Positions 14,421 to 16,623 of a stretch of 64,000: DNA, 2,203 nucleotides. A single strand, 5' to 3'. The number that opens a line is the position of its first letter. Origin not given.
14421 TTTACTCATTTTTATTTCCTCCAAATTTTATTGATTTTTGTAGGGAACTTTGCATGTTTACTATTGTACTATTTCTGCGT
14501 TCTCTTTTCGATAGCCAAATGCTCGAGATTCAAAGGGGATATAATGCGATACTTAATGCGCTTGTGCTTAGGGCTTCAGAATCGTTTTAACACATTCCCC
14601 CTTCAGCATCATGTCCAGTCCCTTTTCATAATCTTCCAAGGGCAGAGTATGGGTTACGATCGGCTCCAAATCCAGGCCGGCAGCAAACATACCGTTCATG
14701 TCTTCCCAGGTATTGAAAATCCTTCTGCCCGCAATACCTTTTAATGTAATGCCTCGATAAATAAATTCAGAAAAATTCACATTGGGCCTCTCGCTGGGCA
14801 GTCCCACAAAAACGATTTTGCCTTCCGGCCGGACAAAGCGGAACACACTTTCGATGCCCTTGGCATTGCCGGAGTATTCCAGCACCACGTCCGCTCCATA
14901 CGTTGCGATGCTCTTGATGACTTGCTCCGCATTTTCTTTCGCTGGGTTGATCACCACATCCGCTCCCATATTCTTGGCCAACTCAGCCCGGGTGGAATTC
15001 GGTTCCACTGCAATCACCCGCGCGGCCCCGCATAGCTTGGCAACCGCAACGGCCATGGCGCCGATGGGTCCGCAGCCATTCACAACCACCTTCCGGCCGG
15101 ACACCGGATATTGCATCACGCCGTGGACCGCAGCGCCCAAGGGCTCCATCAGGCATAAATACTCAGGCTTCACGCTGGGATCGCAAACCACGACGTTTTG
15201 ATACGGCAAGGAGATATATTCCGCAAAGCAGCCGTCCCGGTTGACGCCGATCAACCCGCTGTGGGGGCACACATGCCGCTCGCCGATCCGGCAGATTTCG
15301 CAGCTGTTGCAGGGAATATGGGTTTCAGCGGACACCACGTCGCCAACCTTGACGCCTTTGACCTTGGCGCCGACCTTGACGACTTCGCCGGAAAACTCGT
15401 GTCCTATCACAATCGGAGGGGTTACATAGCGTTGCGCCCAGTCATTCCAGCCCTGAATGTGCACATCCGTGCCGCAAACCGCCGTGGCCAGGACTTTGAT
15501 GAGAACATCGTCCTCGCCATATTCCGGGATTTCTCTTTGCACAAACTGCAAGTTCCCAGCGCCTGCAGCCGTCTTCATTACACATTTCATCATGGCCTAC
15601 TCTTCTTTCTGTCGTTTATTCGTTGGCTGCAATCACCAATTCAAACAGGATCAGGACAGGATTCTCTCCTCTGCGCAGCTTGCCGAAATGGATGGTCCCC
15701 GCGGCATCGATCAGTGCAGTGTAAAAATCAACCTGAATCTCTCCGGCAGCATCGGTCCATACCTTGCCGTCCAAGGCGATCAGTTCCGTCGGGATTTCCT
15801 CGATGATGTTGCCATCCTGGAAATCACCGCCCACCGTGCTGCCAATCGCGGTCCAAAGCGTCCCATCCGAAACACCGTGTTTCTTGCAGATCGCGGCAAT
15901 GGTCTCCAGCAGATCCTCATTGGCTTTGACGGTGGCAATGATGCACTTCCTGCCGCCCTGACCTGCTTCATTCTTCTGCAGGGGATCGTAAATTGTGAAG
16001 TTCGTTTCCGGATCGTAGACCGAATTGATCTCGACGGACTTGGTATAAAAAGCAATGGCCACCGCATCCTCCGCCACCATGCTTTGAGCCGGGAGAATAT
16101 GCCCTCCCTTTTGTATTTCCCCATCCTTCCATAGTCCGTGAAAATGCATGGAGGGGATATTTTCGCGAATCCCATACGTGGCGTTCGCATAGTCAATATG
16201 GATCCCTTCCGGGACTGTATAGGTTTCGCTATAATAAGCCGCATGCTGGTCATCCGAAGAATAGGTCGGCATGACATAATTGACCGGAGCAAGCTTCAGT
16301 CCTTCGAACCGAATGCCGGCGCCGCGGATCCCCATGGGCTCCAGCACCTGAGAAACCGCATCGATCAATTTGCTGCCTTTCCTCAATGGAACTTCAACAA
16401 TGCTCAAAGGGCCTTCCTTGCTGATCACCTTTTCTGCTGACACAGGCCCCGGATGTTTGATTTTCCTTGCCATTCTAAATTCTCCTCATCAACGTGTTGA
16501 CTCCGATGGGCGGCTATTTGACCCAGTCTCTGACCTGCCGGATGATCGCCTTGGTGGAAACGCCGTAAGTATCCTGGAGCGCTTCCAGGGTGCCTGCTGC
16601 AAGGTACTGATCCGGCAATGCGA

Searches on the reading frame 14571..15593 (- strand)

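Call 29: search_protein_families(library=pfam, proteins=[window:14571-15593:-], max_evalue=0.001)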
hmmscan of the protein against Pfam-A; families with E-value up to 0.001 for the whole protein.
window:14571-15593:- (341 aa): 5 families
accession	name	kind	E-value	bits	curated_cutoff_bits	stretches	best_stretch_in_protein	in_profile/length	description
PF00107.32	ADH_zinc_N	-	2.2e-30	105.7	31.8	1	176-301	1-125/129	Zinc-binding dehydrogenase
PF08240.17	ADH_N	-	3.9e-27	95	23.5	1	26-135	1-100/104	Alcohol dehydrogenase GroES-like domain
PF16912.11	Glu_dehyd_C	-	2.1e-07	31.1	34.9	1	164-273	29-138/211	Glucose dehydrogenase C-terminus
PF13602.12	ADH_zinc_N_2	-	1.8e-05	26.1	27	1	209-325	1-119/134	Zinc-binding dehydrogenase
PF16884.10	ADH_N_2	-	0.00078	19.8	31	0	12-91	15-92/108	N-terminal domain of oxidoreductase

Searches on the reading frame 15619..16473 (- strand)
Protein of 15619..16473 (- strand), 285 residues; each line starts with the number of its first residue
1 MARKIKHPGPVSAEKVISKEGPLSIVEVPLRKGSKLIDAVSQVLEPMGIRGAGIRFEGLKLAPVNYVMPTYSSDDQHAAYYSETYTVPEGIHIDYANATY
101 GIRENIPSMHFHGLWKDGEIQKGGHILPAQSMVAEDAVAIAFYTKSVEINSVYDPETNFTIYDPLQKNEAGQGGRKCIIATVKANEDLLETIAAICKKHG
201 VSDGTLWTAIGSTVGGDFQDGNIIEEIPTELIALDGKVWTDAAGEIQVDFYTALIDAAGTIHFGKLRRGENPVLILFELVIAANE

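Call 29: search_protein_families(library=pfam, proteins=[window:15619-16473:-], max_evalue=0.001)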
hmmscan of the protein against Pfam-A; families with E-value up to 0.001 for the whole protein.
window:15619-16473:- (285 aa): 1 family
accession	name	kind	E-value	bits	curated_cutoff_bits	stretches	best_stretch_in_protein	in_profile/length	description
PF03479.20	PCC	-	7.5e-11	42.8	25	1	178-282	3-113/117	Plants and Prokaryotes Conserved (PCC) domain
